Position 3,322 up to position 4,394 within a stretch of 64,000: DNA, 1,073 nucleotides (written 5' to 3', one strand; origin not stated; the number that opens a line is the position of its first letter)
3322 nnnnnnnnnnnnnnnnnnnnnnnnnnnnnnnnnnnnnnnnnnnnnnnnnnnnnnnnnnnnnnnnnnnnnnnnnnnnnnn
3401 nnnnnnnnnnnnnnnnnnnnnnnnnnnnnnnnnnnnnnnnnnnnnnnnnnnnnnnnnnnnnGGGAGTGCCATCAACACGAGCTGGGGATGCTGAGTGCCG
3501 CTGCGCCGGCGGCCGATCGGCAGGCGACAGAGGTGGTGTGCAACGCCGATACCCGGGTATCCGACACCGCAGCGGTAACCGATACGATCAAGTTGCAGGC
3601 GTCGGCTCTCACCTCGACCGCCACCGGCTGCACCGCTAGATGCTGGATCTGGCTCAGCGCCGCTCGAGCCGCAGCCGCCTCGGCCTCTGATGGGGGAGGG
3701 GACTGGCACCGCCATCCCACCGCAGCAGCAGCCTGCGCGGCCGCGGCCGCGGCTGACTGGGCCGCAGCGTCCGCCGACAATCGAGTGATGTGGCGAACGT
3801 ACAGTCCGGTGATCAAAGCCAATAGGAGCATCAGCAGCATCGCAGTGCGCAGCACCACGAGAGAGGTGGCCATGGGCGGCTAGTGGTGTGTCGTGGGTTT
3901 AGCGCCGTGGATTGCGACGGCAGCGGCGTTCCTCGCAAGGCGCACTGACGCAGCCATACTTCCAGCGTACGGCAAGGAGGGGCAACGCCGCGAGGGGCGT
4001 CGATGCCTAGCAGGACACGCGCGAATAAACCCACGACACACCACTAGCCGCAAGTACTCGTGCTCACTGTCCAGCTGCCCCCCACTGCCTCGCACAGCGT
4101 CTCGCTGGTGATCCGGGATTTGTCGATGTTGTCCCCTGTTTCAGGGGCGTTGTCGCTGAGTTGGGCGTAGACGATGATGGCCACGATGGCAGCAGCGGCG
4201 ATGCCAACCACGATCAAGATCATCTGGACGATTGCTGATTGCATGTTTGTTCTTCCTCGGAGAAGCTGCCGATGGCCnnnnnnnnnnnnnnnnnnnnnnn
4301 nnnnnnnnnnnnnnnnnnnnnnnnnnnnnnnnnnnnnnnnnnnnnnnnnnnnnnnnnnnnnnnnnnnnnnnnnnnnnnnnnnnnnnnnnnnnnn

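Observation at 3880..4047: MITE copy lies inside the tad operon between the pilin-like gene and tadE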

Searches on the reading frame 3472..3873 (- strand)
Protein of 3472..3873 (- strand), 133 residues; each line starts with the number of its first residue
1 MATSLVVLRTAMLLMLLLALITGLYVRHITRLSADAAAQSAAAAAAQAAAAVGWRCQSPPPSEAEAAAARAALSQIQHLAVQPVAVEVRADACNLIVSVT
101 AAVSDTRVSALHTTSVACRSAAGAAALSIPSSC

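Call 8: search_protein_families(library=ncbifam, proteins=[window:3472-3873:-], max_evalue=0.01)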
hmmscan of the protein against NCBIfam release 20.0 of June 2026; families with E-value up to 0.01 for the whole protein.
window:3472-3873:- (133 aa): 0 families

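Call 9: search_protein_families(library=pfam, proteins=[window:3472-3873:-], max_evalue=0.01)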
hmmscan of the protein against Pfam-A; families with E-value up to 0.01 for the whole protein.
window:3472-3873:- (133 aa): 0 families

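Call 16: find_encoding_contigs(protein=window:3475-3873:-, flank=6000, max_places=10)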
Protein window:3475-3873:- (133 aa): no gene with exactly this product is on record in the collection.

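Call 39: search_protein_families(library=pfam, proteins=[window:3472-3873:-], max_evalue=10)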
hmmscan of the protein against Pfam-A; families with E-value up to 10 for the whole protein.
window:3472-3873:- (133 aa): 1 family
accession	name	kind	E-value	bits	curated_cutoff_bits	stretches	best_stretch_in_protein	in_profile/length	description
PF03313.21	SDH_alpha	-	0.36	10.9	26.4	1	15-69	126-181/260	Serine dehydratase alpha chain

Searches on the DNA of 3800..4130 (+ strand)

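Call 40: search_rna_families(source=window, start=3800, end=4130, threshold=evalue, max_evalue=10)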
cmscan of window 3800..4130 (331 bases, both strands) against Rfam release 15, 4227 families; matches with E-value up to 10: 3.
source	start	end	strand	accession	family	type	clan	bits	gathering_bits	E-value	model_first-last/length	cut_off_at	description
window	3876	4051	-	RF04159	MIR1437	Gene; miRNA;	-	30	168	0.0023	1-192/192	no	MIR1437 microRNA precursor family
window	3849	4065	+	RF04119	MIR1858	Gene; miRNA;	-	28.6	137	0.0051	1-197/197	no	MIR1858 microRNA precursor family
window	3922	4004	+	RF00848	mir-61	Gene; miRNA;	-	18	77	0.72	1-85/85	no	mir-61 microRNA precursor family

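Call 73: search_dna_similar(query=window:3880-4047:+, collection=plasmids, mode=distant, max_evalue=10, max_rows=15)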
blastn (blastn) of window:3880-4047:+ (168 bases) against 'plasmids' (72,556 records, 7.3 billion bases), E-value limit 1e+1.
Records with a match: 10; places in all: 18; records where one place covers at least 80% of the query: 0.
Best place of each record, by identity: 95-99% 3; 90-95% 2; 80-90% 2; 60-80% 3.
By first word of the organism name: Eleftheria 2; Neisseria 2; Ralstonia 1; Variovorax 1; Paraburkholderia 1; Streptomyces 1; Rhizobium 1; Pantoea 1.
By predicted mobility (MOB-suite, as given by PLSDB): non-mobilizable 6; mobilizable 4.
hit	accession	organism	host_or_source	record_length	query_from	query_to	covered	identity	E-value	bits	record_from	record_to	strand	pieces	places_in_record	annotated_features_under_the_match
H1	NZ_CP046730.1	Ralstonia syzygii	tobacco,cell culture,leaf veins ...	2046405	44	116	43%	74.3%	1e-1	43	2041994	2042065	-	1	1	none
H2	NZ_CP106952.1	Eleftheria terrae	soil sample,soil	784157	44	115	43%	74.0%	5e-1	41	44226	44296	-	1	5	none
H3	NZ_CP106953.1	Eleftheria terrae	soil sample,soil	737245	44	115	43%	74.0%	5e-1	41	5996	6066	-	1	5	enoyl-CoA hydratase/isomerase family protein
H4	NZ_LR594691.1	Variovorax sp. WDL1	linuron-contaminated soil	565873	97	128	19%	87.9%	2e+0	39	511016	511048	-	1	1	hypothetical protein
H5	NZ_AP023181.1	Paraburkholderia sp. PGU19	Physopelta gutta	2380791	20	49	18%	86.7%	6e+0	37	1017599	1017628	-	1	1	none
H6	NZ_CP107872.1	Streptomyces virginiae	-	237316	36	60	15%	92.0%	6e+0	37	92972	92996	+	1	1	amino acid adenylation domain-containing protein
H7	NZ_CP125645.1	Rhizobium sp. BT03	Phaseolus vulgaris,Pure culture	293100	35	59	15%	92.0%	6e+0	37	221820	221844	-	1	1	glycosyltransferase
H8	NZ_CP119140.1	Neisseria gonorrhoeae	Homo sapiens,whole organism,blood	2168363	88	111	14%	95.8%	2e+0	40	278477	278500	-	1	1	none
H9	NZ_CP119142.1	Neisseria gonorrhoeae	Homo sapiens,whole organism,synovial ...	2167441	88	111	14%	95.8%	2e+0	40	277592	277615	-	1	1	none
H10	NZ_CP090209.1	Pantoea agglomerans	pure culture,Braised chicken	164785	104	126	14%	95.7%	6e+0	38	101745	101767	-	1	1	metallophosphoesterase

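Call 74: get_annotated_region(hit=H8, flank=300)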
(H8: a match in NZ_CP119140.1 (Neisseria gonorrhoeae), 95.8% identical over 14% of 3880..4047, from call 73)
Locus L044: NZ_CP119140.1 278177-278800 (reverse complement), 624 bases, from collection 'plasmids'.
description: Neisseria gonorrhoeae strain 2022NG-0076 plasmid p2022NG-0076_1, complete sequence
organism: Neisseria gonorrhoeae (NCBI taxid 485)
taxonomy: Bacteria; Pseudomonadota; Betaproteobacteria; Neisseriales; Neisseriaceae; Neisseria; Neisseria gonorrhoeae
host: -; source: Homo sapiens,whole organism,blood; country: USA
typing (MOB-suite, as given by PLSDB): non-mobilizable
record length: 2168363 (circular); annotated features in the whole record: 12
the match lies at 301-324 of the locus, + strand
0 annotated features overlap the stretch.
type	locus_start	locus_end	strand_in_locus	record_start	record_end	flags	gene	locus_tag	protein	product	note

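Call 75: get_annotated_region(hit=H2, flank=300)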
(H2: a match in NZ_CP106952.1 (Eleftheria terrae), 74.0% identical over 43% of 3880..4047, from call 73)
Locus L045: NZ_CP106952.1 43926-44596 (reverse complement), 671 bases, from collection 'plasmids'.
description: Eleftheria terrae strain P9846-PB plasmid unnamed1
organism: Eleftheria terrae (NCBI taxid 1597781)
taxonomy: Bacteria; Pseudomonadota; Betaproteobacteria; Burkholderiales; ; Eleftheria; Eleftheria terrae
host: -; source: soil sample,soil; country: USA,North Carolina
typing (MOB-suite, as given by PLSDB): non-mobilizable
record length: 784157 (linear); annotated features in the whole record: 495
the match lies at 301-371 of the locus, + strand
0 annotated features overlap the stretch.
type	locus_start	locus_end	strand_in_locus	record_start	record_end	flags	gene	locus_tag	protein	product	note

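Call 78: get_annotated_region(hit=H1, flank=300)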
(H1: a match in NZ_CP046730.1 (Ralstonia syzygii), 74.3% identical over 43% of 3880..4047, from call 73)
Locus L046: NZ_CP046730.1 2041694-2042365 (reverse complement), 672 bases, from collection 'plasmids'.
description: Ralstonia syzygii strain LLRS-1 plasmid pLLRS-1, complete sequence
organism: Ralstonia syzygii (NCBI taxid 28097)
taxonomy: Bacteria; Pseudomonadota; Betaproteobacteria; Burkholderiales; Burkholderiaceae; Ralstonia; Ralstonia syzygii
host: -; source: tobacco,cell culture,leaf veins (vascular strands); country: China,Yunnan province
typing (MOB-suite, as given by PLSDB): mobilizable; relaxase MOBP
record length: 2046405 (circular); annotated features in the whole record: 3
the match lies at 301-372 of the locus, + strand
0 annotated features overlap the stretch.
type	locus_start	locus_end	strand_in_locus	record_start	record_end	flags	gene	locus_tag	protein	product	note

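Call 83: search_dna_similar(query=L045:275-397:+, collection=plasmids, mode=distant, max_evalue=0.001, max_rows=40, rows=spread)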
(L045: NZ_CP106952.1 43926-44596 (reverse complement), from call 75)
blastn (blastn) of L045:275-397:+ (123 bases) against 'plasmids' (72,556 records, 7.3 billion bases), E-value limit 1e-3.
Records with a match: 105; places in all: 147; records where one place covers at least 80% of the query: 15.
Best place of each record, by identity: >=99% 2; 80-90% 5; 60-80% 98.
By first word of the organism name: Ralstonia 95; Paraburkholderia 3; Eleftheria 2; Cupriavidus 2; Neisseria 2; Massilia 1.
By predicted mobility (MOB-suite, as given by PLSDB): mobilizable 90; non-mobilizable 14; conjugative 1.
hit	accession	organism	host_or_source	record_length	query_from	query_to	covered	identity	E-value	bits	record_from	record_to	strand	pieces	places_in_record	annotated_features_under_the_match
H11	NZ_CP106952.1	Eleftheria terrae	soil sample,soil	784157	1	123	100%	100.0%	5e-56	223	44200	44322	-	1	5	none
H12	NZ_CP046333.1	Cupriavidus metallidurans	sedimentation pond in a zinc factory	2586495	3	119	95%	83.8%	1e-26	126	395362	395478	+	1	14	none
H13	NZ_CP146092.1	Ralstonia sp. RRA.1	-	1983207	2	121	98%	77.5%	1e-18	100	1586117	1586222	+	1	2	none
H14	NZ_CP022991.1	Paraburkholderia aromaticivorans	-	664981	1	117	95%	76.3%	4e-12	78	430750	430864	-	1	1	none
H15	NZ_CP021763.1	Ralstonia pseudosolanacearum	Solanum lycopersicum,Tomato with ...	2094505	3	112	89%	74.8%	4e-12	77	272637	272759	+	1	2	none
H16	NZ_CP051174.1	Ralstonia pseudosolanacearum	Whole organism,tomato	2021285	3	112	89%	74.8%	4e-12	77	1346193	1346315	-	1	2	none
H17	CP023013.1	Ralstonia solanacearum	Solanum tuberosum,single cell,Potato ...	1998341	25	112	72%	78.4%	6e-10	71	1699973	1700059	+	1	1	none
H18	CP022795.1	Ralstonia solanacearum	Solanum tuberosum,single cell,Potato ...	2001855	25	112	72%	78.4%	6e-10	71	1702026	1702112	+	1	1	hypothetical protein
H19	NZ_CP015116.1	Ralstonia pseudosolanacearum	eggplant,true culture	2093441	25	112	72%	78.4%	6e-10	71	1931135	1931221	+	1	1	none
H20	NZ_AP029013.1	Ralstonia pseudosolanacearum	-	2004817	25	112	72%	78.4%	6e-10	71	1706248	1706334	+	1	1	none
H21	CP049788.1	Ralstonia solanacearum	whole organism,isolated from the ...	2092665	27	112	70%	77.9%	8e-9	67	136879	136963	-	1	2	none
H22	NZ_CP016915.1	Ralstonia pseudosolanacearum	Tobacco,tissu sample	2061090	27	112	70%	77.9%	8e-9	67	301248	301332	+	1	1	none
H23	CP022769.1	Ralstonia solanacearum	Solanum tuberosum,single cell,Potato ...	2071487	27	112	70%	77.9%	8e-9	67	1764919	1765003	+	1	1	hypothetical protein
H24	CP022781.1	Ralstonia solanacearum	Solanum tuberosum,single cell,Potato ...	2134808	27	112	70%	77.9%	8e-9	67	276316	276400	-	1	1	hypothetical protein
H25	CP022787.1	Ralstonia solanacearum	Solanum tuberosum,single cell,Potato ...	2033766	27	112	70%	77.9%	8e-9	67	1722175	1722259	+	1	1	hypothetical protein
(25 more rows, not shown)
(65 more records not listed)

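Call 84: get_annotated_region(hit=H12, flank=60)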
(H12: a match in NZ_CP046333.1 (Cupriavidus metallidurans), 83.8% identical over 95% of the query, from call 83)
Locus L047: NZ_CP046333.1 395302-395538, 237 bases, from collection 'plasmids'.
description: Cupriavidus metallidurans strain FDAARGOS_675 plasmid unnamed3
organism: Cupriavidus metallidurans (NCBI taxid 119219)
taxonomy: Bacteria; Pseudomonadota; Betaproteobacteria; Burkholderiales; Burkholderiaceae; Cupriavidus; Cupriavidus metallidurans
host: -; source: sedimentation pond in a zinc factory; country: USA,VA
typing (MOB-suite, as given by PLSDB): mobilizable; replicon rep_cluster_104,rep_cluster_1581,rep_cluster_80; relaxase MOBP,MOBP
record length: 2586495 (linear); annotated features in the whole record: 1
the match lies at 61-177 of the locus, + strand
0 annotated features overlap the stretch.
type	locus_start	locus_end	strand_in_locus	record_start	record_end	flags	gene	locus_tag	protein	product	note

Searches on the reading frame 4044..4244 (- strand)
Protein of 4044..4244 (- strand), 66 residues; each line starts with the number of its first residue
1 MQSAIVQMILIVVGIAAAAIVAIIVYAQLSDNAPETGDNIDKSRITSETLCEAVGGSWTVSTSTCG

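Call 8: search_protein_families(library=ncbifam, proteins=[window:4044-4244:-], max_evalue=0.01)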
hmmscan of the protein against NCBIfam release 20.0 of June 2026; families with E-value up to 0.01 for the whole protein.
window:4044-4244:- (66 aa): 0 families

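Call 9: search_protein_families(library=pfam, proteins=[window:4044-4244:-], max_evalue=0.01)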
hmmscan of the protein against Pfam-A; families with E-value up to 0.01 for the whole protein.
window:4044-4244:- (66 aa): 1 family
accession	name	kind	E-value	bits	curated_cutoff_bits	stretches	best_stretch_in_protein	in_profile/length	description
PF01307.22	Plant_vir_prot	-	0.0099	16.5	22.6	0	10-42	8-40/100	Plant viral movement protein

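Call 15: find_encoding_contigs(protein=window:4047-4244:-, flank=6000, max_places=10)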
Protein window:4047-4244:- (66 aa): 8 contigs read that carry it; 7 places shown.
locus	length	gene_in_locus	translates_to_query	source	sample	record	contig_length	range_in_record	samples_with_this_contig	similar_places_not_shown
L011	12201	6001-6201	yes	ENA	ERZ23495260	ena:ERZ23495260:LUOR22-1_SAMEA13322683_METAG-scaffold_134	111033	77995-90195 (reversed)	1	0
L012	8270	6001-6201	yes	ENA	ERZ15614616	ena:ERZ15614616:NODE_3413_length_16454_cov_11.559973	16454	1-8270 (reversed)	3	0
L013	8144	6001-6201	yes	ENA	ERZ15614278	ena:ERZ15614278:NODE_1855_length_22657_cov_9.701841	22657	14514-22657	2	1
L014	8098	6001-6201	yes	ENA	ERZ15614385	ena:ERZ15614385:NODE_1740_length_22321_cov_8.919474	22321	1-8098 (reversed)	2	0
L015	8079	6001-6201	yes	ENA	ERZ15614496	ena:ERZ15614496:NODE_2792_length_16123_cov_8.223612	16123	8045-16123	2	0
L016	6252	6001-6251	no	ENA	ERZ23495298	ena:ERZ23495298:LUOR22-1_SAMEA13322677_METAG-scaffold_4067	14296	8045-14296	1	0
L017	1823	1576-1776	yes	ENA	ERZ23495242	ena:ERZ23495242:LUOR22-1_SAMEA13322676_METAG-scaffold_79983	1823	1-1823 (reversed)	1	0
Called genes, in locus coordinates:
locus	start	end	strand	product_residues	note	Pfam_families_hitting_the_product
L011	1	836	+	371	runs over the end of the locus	-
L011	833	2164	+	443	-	-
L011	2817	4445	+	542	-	PF00437:T2SSE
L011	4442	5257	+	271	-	-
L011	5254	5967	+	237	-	PF00482:T2SSF (weak)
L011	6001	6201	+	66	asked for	-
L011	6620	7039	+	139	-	-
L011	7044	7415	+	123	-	-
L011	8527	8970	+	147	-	-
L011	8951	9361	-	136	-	PF00293:NUDIX, PF14815:NUDIX_4 (weak)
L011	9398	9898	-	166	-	PF13673:Acetyltransf_10 (weak), PF00583:Acetyltransf_1, PF13508:Acetyltransf_7 (faint)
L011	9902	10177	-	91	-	-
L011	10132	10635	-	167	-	-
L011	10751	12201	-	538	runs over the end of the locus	PF02511:Thy1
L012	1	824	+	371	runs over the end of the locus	-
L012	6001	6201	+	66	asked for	-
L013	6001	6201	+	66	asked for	-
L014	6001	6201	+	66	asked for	-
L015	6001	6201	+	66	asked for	-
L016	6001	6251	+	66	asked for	?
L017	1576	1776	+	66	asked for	-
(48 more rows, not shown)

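Call 39: search_protein_families(library=pfam, proteins=[window:4044-4244:-], max_evalue=10)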
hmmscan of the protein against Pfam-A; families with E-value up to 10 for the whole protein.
window:4044-4244:- (66 aa): 2 families
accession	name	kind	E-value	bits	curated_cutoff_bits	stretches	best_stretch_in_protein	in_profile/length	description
PF01307.22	Plant_vir_prot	-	0.0099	16.5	22.6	1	10-42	8-40/100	Plant viral movement protein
PF08114.16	PMP1_2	-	0.16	12.2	22.3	1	7-27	11-31/43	ATPase proteolipid family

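Call 68: search_solved_structures(query=window:4044-4244:-, max_evalue=10)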
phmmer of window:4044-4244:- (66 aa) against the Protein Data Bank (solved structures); distinct sequences matched with E-value up to 10: 0.
